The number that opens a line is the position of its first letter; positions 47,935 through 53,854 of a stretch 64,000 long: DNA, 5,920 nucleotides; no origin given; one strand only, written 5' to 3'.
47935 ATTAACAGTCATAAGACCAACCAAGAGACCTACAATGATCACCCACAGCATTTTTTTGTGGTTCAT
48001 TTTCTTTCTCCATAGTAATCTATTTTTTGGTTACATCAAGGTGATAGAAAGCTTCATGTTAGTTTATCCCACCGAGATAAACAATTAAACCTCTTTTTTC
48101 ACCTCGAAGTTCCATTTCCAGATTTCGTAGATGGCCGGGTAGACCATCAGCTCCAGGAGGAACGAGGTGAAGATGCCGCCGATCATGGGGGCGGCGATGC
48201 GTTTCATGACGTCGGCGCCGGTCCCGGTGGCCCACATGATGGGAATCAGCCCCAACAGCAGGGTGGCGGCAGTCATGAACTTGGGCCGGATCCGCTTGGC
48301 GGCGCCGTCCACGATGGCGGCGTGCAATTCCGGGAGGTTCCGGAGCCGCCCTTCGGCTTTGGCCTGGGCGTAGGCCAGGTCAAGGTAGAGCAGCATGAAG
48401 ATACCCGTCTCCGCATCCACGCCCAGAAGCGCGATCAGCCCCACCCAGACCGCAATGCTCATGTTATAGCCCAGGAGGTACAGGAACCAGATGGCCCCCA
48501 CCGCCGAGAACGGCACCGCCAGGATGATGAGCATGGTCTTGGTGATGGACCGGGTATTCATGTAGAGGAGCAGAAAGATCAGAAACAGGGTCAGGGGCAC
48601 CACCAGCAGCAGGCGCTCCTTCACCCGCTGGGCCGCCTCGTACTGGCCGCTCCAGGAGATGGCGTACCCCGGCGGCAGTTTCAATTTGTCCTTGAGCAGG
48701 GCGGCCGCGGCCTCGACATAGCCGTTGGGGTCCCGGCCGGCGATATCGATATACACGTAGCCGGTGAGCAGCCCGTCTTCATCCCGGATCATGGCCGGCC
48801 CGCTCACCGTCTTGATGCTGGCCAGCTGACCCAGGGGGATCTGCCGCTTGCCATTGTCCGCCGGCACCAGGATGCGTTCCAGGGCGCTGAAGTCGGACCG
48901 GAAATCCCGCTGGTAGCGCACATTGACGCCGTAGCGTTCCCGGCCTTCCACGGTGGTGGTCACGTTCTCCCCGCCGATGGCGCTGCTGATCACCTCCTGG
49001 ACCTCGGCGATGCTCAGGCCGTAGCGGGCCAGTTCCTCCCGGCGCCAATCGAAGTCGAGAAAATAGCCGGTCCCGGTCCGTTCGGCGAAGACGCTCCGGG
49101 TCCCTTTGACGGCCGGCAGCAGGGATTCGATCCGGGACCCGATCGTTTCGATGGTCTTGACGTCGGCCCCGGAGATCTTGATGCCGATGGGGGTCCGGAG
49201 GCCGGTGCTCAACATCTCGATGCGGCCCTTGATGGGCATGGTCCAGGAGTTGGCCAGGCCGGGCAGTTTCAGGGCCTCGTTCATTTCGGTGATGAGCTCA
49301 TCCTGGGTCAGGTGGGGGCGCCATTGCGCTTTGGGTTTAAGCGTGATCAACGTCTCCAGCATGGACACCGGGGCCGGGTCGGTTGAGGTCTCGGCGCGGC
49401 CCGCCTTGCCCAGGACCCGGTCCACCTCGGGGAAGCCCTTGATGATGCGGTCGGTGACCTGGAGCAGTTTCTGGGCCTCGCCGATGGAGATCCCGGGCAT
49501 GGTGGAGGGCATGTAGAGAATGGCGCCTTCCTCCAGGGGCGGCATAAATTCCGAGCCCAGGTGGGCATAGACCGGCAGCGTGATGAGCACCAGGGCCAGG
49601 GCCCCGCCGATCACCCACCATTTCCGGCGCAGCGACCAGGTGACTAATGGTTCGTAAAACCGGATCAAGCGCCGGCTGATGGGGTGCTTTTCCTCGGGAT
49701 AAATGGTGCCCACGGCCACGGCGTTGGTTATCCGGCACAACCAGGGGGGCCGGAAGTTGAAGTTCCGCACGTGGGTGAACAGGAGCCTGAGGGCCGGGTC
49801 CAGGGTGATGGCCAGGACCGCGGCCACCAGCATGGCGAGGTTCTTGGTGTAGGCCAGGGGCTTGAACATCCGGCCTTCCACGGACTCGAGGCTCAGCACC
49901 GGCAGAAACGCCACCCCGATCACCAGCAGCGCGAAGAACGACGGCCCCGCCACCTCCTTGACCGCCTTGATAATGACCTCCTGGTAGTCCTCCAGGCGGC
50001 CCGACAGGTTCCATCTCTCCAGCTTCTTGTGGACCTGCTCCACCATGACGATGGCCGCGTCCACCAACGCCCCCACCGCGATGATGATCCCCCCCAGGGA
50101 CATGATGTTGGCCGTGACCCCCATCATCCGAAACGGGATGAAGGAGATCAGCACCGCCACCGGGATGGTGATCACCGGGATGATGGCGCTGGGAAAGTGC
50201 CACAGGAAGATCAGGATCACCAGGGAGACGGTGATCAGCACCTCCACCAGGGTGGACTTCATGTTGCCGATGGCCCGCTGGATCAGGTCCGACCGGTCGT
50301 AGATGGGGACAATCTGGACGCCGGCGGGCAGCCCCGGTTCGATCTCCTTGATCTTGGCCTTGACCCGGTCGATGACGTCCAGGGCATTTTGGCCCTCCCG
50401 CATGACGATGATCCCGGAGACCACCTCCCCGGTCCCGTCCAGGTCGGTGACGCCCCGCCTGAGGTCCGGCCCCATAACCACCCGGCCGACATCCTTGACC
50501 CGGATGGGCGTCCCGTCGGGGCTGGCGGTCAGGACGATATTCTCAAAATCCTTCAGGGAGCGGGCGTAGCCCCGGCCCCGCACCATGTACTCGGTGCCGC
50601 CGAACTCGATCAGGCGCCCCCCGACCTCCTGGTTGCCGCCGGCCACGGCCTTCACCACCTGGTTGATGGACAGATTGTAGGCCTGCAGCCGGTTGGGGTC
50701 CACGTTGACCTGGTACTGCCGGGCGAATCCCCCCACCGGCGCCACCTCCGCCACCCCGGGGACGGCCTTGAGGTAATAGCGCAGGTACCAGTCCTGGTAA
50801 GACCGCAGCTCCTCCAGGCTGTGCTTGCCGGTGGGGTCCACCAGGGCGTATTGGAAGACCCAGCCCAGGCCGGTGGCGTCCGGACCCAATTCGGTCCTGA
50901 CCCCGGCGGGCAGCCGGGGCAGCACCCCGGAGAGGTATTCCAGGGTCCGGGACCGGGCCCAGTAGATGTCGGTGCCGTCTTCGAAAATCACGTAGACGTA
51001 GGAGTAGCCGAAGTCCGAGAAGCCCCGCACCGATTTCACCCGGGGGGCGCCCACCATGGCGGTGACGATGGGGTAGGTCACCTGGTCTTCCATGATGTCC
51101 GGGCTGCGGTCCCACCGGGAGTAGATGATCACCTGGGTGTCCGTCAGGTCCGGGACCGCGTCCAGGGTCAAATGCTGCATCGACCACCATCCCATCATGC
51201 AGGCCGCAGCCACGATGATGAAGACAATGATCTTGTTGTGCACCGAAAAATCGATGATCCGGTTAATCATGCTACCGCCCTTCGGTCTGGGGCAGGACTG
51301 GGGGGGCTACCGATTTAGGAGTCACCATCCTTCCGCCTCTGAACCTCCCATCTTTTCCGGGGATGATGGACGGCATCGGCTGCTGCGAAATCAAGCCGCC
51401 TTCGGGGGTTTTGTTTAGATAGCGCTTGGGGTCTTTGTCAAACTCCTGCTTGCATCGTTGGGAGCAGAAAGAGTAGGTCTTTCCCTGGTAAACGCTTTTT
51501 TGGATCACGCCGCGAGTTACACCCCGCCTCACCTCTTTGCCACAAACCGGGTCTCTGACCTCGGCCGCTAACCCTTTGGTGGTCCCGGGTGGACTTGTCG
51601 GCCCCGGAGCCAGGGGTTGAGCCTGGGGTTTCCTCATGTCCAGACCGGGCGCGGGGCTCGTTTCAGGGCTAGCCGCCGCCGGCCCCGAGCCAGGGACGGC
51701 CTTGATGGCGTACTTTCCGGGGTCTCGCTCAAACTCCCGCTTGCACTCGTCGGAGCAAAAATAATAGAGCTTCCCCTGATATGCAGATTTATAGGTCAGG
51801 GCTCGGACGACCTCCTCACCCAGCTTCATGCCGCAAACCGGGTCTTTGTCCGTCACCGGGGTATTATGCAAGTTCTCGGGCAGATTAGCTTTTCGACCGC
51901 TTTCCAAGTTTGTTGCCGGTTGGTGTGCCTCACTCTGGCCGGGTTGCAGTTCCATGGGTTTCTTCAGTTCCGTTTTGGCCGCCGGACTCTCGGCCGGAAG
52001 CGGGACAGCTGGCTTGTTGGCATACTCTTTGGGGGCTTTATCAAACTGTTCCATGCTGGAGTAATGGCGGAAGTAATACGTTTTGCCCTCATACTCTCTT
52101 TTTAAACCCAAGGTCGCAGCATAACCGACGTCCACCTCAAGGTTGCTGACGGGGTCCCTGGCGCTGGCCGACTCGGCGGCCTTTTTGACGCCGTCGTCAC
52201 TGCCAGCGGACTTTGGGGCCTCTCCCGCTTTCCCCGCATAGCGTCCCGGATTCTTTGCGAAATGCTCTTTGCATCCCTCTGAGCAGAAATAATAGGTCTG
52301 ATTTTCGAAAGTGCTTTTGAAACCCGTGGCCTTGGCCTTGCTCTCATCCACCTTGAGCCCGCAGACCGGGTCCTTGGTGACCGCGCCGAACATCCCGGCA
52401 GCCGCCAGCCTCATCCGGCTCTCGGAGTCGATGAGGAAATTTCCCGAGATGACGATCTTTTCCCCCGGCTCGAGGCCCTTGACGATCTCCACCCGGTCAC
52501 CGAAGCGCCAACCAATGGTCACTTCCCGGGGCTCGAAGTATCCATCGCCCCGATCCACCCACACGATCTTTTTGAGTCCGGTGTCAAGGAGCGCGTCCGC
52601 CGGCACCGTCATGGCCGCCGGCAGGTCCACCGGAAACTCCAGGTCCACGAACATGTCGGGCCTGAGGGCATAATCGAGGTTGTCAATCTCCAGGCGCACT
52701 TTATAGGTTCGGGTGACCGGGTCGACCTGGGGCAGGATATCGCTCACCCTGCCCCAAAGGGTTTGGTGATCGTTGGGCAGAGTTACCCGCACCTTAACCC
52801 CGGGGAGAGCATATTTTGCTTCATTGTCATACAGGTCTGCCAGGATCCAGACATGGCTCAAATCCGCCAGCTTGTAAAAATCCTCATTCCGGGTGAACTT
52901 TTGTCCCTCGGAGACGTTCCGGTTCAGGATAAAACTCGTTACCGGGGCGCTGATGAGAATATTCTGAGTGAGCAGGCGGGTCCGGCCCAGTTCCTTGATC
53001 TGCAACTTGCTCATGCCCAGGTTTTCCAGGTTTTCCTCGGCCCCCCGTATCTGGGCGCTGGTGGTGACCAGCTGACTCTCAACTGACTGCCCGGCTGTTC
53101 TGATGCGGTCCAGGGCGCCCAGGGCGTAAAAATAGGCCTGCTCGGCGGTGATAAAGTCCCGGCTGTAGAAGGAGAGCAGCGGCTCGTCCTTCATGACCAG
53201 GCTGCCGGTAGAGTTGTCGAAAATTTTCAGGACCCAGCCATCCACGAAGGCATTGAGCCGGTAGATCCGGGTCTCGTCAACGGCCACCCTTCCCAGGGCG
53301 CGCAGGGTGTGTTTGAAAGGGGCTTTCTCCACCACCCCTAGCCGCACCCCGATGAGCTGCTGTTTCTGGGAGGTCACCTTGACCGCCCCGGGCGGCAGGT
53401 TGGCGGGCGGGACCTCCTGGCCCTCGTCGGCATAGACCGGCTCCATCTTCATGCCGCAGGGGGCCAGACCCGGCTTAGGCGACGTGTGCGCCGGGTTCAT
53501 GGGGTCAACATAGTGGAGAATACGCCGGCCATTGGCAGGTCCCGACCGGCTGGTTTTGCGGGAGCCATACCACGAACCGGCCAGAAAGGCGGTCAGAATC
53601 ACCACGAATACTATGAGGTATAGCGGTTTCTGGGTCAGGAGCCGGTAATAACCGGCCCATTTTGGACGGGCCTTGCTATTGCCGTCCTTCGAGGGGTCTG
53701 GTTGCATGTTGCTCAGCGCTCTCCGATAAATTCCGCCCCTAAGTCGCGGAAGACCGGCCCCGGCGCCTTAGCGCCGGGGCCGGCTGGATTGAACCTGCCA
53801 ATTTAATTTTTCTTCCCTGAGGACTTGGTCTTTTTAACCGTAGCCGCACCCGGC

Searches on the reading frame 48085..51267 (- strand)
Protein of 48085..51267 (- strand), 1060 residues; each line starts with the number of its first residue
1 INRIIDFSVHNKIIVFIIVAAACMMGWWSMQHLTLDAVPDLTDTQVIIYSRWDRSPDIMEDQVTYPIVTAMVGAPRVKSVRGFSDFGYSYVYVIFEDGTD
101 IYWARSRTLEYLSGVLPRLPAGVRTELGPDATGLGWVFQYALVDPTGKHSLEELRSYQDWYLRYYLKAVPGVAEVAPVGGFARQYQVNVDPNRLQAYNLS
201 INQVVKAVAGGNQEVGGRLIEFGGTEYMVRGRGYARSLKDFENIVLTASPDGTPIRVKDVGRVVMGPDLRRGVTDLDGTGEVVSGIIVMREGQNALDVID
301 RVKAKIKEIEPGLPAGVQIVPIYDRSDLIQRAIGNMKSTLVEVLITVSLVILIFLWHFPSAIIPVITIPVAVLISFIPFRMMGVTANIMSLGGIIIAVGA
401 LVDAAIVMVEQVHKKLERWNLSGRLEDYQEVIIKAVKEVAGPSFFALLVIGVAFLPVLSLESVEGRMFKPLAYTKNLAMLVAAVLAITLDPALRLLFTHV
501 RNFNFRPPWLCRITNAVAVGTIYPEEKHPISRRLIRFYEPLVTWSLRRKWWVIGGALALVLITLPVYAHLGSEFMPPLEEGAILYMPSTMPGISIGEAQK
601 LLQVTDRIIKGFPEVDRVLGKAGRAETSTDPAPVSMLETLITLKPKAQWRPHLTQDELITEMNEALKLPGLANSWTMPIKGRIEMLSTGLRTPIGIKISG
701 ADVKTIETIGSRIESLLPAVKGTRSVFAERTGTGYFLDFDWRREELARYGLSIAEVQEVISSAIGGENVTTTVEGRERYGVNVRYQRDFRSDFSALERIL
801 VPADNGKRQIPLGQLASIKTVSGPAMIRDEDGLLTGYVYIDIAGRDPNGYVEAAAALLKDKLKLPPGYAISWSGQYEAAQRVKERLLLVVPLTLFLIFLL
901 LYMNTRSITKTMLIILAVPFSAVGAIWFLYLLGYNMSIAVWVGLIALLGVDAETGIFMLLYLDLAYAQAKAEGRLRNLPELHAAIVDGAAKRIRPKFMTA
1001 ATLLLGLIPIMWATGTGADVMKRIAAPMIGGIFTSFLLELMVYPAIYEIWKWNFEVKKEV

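Call 37: search_protein_families(library=pfam, max_evalue=0.00001, proteins=[window:48085-51267:-])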
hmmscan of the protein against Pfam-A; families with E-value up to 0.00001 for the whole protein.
window:48085-51267:- (1060 aa): 2 families
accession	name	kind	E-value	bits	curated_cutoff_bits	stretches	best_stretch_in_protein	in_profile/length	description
PF00873.25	ACR_tran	-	2.9e-223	744.1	28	1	4-1049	1-1019/1021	AcrB/AcrD/AcrF family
PF03176.21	MMPL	-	1.7e-09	37.5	20.5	1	293-498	101-303/333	MMPL family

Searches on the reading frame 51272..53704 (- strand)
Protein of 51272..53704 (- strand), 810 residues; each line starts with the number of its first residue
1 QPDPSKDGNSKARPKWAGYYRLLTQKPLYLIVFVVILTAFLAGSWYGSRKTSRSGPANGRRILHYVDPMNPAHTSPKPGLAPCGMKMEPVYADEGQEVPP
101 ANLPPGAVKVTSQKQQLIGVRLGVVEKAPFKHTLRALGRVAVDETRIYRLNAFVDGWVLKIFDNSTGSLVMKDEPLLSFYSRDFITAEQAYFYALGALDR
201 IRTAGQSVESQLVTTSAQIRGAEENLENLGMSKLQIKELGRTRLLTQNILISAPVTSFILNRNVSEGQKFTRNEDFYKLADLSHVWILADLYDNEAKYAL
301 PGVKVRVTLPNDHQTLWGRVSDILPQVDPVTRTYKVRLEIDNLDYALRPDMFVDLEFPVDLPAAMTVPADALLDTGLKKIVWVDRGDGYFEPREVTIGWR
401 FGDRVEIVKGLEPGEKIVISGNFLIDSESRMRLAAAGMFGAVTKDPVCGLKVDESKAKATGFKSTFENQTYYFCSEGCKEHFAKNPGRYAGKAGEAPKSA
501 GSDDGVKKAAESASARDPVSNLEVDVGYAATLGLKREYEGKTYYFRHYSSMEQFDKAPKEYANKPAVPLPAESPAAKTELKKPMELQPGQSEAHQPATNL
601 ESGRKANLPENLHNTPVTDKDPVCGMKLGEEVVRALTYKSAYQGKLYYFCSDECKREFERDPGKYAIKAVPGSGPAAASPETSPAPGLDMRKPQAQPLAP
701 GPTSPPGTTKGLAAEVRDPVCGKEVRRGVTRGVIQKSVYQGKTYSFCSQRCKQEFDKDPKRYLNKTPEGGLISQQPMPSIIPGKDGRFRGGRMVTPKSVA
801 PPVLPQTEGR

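Call 37: search_protein_families(library=pfam, max_evalue=0.00001, proteins=[window:51272-53704:-])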
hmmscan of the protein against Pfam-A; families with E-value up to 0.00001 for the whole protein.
window:51272-53704:- (810 aa): 5 families
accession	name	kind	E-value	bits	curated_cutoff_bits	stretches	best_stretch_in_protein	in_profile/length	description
PF16576.10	HlyD_D23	-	1.4e-52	178.5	30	1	130-353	2-214/214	Barrel-sandwich domain of CusB or HlyD membrane-fusion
PF04945.19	YHS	-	1.6e-46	156.5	30.3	3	620-666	2-44/47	YHS domain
PF13437.12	HlyD_3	-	1.3e-08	36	22.2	1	251-343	2-96/106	HlyD family secretion protein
PF24273.1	TRASH_HVO_1752_C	-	6.8e-07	29.8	27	0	459-484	13-38/47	HVO_1752, C-terminal TRASH domain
PF24461.1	DUF7576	-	7.5e-07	29.3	27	0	720-756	22-59/60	Family of unknown function (DUF7576)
